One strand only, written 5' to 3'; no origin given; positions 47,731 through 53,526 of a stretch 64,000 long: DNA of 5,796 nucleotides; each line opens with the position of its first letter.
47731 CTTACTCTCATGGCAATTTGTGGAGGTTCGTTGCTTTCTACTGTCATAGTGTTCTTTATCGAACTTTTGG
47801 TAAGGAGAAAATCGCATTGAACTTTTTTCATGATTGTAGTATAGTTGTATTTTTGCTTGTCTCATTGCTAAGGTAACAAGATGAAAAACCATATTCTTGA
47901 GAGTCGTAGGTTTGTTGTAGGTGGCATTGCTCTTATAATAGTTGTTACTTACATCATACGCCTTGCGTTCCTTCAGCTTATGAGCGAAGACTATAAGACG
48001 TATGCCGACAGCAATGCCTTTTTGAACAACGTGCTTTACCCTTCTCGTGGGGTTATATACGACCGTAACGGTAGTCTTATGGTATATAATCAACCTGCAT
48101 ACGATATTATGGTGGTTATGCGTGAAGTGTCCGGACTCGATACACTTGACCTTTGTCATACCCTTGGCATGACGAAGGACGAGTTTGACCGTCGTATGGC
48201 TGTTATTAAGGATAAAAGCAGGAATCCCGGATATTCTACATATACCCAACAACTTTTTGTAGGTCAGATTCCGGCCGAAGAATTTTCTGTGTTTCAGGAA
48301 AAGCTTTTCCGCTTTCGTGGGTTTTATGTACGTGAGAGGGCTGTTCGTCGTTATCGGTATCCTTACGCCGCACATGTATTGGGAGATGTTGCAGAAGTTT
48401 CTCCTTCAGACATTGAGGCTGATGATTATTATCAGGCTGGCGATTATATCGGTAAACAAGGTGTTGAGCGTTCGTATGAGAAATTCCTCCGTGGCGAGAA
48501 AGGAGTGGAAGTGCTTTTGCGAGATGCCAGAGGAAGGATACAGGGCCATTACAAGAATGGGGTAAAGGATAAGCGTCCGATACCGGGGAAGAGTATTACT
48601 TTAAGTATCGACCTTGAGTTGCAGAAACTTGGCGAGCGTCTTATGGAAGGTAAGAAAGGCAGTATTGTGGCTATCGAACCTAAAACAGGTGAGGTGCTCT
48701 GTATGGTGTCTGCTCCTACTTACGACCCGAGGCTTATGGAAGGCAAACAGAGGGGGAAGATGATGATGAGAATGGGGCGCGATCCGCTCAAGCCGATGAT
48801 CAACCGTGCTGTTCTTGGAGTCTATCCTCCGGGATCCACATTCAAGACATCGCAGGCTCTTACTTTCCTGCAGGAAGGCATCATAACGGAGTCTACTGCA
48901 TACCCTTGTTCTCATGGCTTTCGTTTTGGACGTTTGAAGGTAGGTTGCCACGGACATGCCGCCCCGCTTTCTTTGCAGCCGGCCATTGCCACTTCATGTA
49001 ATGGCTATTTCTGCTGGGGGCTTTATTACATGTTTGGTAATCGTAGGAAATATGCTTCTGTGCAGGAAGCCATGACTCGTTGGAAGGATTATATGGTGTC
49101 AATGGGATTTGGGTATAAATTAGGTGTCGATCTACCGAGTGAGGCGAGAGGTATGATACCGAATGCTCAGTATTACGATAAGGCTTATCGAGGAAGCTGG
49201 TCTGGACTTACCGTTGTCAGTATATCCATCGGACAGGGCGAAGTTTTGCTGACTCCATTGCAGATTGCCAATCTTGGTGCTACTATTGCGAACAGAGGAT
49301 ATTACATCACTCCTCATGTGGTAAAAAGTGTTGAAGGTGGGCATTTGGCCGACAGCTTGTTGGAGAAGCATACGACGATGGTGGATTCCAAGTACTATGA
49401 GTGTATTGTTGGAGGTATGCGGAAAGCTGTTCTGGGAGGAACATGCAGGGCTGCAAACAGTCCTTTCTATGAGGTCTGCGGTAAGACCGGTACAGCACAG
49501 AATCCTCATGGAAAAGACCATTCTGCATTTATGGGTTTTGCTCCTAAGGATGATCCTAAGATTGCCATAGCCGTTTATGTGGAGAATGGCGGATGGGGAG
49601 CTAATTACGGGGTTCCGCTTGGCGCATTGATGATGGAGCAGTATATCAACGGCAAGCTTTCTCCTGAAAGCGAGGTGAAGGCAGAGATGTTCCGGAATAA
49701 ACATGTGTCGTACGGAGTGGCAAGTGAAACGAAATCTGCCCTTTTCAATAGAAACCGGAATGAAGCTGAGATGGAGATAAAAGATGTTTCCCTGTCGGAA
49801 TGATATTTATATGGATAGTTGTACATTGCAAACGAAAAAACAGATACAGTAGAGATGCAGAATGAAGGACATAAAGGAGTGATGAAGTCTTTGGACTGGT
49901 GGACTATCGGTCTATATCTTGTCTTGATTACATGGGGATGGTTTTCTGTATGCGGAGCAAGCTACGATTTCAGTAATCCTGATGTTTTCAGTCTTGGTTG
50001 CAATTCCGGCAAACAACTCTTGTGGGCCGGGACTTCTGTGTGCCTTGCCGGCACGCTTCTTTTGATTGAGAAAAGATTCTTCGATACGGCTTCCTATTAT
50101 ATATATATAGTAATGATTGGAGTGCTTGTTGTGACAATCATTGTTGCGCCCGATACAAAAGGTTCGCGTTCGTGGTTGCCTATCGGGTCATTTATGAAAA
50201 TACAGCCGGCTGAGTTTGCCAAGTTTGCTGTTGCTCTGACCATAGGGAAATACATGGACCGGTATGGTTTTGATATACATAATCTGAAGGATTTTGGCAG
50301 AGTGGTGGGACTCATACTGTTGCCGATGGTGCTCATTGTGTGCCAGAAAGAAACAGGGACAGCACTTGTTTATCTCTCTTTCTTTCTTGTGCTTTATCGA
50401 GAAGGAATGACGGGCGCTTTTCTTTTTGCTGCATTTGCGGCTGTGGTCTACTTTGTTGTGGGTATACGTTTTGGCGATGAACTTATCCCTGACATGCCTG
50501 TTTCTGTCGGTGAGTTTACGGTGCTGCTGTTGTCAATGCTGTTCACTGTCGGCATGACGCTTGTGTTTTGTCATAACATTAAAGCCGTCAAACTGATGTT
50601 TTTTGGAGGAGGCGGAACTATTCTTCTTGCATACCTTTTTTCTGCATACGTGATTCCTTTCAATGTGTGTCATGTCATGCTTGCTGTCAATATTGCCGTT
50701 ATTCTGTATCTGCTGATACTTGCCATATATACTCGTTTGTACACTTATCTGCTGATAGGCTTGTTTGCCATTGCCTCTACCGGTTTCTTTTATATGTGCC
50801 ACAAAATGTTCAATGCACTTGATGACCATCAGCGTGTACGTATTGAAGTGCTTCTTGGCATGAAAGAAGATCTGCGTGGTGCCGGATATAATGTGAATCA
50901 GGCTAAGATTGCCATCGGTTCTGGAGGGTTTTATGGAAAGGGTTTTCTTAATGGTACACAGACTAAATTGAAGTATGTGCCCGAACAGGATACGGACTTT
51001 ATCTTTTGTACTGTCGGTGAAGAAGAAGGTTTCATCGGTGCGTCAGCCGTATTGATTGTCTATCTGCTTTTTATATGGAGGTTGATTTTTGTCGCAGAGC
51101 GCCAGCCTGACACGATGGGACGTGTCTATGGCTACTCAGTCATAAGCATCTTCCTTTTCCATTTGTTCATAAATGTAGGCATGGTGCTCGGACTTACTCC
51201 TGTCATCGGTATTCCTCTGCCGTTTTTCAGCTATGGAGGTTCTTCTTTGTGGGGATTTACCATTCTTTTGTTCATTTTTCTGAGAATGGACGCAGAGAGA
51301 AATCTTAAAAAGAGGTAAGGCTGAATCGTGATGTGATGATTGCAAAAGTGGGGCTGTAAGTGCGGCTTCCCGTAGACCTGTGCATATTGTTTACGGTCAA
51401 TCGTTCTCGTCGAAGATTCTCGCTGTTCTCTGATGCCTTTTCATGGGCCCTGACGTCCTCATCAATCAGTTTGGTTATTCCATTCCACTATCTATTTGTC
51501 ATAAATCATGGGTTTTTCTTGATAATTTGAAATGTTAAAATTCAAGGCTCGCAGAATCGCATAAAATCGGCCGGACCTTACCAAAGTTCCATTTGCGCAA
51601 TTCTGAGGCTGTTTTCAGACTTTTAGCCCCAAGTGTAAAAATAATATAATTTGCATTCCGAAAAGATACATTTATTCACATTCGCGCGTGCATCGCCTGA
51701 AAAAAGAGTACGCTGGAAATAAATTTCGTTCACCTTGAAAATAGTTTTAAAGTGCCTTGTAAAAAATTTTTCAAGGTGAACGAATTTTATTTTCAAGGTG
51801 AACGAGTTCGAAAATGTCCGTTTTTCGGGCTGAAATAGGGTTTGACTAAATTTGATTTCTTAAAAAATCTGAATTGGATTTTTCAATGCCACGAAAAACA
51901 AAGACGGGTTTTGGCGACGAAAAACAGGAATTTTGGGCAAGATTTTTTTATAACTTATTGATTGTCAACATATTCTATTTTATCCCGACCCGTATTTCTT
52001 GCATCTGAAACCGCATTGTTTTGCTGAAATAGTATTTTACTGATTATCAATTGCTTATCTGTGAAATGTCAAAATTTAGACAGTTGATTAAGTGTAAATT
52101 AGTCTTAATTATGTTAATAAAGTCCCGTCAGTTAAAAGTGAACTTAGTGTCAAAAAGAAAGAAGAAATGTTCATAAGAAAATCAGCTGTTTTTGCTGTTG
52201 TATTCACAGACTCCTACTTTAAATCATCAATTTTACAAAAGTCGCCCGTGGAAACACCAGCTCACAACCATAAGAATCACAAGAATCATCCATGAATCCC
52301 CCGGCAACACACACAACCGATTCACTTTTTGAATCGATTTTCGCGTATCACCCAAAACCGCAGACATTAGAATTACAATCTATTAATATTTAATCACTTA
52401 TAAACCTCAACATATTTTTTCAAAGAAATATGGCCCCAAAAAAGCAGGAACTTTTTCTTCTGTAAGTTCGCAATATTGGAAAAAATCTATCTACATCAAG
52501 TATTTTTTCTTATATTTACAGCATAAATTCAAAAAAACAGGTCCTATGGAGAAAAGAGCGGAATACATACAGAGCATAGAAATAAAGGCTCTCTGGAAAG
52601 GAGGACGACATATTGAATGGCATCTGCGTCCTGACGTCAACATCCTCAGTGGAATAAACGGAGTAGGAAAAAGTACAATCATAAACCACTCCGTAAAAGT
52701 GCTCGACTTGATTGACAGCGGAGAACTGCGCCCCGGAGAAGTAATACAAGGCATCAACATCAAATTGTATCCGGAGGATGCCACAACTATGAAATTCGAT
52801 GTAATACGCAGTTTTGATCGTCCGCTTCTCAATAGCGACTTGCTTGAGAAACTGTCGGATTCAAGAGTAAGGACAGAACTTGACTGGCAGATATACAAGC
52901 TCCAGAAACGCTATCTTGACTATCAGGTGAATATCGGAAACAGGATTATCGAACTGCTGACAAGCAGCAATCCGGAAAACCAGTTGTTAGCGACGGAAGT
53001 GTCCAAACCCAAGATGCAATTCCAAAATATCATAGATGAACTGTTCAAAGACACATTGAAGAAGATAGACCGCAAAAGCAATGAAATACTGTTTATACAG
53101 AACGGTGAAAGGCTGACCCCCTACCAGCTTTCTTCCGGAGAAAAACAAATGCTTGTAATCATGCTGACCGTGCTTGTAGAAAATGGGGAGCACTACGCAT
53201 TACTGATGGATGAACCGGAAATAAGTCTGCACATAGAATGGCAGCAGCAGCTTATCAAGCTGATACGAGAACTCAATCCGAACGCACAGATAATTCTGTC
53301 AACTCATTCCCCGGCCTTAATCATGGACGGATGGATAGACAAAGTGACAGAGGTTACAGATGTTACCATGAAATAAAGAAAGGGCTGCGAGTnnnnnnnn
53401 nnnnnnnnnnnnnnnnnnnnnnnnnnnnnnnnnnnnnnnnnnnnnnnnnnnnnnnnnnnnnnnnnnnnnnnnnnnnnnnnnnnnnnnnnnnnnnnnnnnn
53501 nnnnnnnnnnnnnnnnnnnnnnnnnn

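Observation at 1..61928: One 0.8-1.2 kb noncoding element is present nine times and fills about one eighth of the window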

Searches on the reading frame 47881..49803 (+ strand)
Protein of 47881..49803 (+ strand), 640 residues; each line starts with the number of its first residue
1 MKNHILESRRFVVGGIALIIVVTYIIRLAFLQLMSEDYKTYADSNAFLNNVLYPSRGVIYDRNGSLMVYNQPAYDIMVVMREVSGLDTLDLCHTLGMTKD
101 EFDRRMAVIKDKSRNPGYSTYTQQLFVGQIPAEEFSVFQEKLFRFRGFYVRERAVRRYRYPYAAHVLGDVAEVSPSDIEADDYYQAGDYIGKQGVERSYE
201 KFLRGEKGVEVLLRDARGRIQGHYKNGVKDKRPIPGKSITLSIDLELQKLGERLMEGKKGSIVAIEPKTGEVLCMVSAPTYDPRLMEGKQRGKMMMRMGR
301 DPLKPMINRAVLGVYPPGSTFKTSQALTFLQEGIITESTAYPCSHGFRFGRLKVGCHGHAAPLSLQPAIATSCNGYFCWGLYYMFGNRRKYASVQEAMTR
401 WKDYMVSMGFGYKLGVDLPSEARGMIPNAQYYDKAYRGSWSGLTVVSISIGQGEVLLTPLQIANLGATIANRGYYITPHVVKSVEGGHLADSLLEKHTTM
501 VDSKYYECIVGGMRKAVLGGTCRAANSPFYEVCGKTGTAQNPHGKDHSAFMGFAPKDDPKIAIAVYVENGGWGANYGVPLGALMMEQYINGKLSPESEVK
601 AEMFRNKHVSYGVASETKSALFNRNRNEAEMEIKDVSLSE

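Call 95: search_protein_families(library=pfam, proteins=[window:47881-49803:+])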
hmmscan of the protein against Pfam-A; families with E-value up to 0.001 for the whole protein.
window:47881-49803:+ (640 aa): 2 families
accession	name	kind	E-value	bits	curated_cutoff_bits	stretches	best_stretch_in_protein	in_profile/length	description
PF00905.27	Transpeptidase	-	1.9e-52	178.8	22.1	1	260-575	1-284/299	Penicillin binding protein transpeptidase domain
PF03717.20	PBP_dimer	-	6.7e-37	128.1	24.4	1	53-221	3-176/180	Penicillin-binding Protein dimerisation domain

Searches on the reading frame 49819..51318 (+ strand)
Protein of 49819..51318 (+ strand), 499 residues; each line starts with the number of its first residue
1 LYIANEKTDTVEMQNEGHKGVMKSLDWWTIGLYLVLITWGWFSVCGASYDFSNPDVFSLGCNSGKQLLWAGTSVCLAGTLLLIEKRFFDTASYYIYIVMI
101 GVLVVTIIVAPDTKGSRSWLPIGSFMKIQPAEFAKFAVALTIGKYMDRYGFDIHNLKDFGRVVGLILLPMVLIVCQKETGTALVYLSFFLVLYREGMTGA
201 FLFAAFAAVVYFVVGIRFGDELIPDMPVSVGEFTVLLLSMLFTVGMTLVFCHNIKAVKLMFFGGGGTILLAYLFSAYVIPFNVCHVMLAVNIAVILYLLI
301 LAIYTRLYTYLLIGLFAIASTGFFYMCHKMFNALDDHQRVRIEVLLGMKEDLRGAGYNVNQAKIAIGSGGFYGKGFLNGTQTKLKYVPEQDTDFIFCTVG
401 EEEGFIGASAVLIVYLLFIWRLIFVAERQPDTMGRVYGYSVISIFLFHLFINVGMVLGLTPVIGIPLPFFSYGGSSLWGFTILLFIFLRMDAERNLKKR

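Call 10: search_protein_families(library=pfam, proteins=[window:49819-51318:+])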
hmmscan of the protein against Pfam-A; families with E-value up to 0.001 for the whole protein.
window:49819-51318:+ (499 aa): 1 family
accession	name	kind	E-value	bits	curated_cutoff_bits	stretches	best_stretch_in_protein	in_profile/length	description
PF01098.24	FTSW_RODA_SPOVE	-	1.2e-70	238.8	26.4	2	267-494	133-354/356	Cell cycle protein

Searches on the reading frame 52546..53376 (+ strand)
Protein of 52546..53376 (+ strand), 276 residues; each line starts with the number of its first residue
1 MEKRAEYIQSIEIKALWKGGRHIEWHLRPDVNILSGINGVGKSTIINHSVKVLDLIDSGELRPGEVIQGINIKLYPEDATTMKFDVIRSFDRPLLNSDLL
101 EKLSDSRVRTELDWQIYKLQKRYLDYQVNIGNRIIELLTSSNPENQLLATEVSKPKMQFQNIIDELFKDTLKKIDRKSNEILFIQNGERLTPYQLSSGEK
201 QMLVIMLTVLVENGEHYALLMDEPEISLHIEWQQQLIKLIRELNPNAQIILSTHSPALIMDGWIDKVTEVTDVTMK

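Call 10: search_protein_families(library=pfam, proteins=[window:52546-53376:+])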
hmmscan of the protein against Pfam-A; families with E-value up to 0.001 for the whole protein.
window:52546-53376:+ (276 aa): 4 families
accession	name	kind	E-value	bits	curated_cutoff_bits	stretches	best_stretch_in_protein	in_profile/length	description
PF13175.12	AAA_15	-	3.7e-17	63.4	32.1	1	130-259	238-374/374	AAA ATPase domain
PF13304.12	AAA_21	-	3.4e-16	60.6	27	1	153-259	220-303/304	AAA domain, putative AbiEii toxin, Type IV TA system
PF02463.25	SMC_N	-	1.2e-10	41.6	40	1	8-272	2-213/220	RecF/RecN/SMC N terminal domain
PF00005.33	ABC_tran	-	5.6e-06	27.4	25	1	33-224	15-135/137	ABC transporter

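Call 64: find_encoding_contigs(protein=window:52546-53376:+, flank=10000, max_places=8)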
Protein window:52546-53376:+ (276 aa): 1 contig read that carries it; 1 place shown.
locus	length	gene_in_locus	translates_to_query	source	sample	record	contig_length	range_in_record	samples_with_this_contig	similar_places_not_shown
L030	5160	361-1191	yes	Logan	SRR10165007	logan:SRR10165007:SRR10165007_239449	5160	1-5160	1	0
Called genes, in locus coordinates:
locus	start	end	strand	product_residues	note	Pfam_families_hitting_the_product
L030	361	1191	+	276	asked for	PF02463:SMC_N, PF00005:ABC_tran (faint), PF13175:AAA_15, PF13304:AAA_21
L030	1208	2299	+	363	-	PF14491:DUF4435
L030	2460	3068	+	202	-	PF00081:Sod_Fe_N, PF02777:Sod_Fe_C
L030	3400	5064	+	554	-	PF13522:GATase_6, PF13537:GATase_7, PF12481:DUF3700 (weak), PF00733:Asn_synthase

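Call 79: search_protein_families(library=padloc, proteins=[window:52546-53376:+])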
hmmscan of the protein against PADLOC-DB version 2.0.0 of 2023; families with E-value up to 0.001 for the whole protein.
window:52546-53376:+ (276 aa): 107 families (the best 25 are shown)
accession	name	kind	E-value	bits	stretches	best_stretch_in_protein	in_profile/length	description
PDLC04164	AriA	-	2.5e-56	189.1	1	5-274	3-251/253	-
PDLC00289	PtuA1|PtuA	-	6.1e-25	86.1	2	173-259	204-292/404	AAA ATPase domain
PDLC00305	PtuA1|PtuA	-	1.2e-20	72.2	2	158-260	177-289/392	AAA ATPase domain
PDLC04135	mad3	-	1.4e-18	65.6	1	156-260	215-328/374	mads_3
PDLC02979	AriA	-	2.6e-18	65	1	125-259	237-373/373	-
PDLC00271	PtuA1|PtuA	-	7.9e-18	63.2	2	173-261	225-324/421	AAA ATPase domain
PDLC02980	AriA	-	3.2e-17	61.4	1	170-259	220-303/304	-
PDLC02981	AriAB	-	3.3e-16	57.1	1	146-262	263-380/694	-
PDLC00285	PtuA1|PtuA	-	4.9e-16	57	1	122-259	196-330/432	AAA ATPase domain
PDLC00283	PtuA1|PtuA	-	1.3e-15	55.5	1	151-259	235-344/448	AAA ATPase domain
PDLC00299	PtuA1|PtuA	-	1.4e-15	55.2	2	111-259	251-421/535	AAA ATPase domain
PDLC02913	ATPase_I-A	-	1.9e-15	55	1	109-259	244-407/508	-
PDLC00303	PtuA1|PtuA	-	2.8e-15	54.3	1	170-262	190-284/386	AAA ATPase domain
PDLC02335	AbiLi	-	4.4e-15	53.5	1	32-259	79-241/326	AbiLi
PDLC00290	PtuA1|PtuA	-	5.1e-15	53.7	2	156-259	206-313/414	AAA ATPase domain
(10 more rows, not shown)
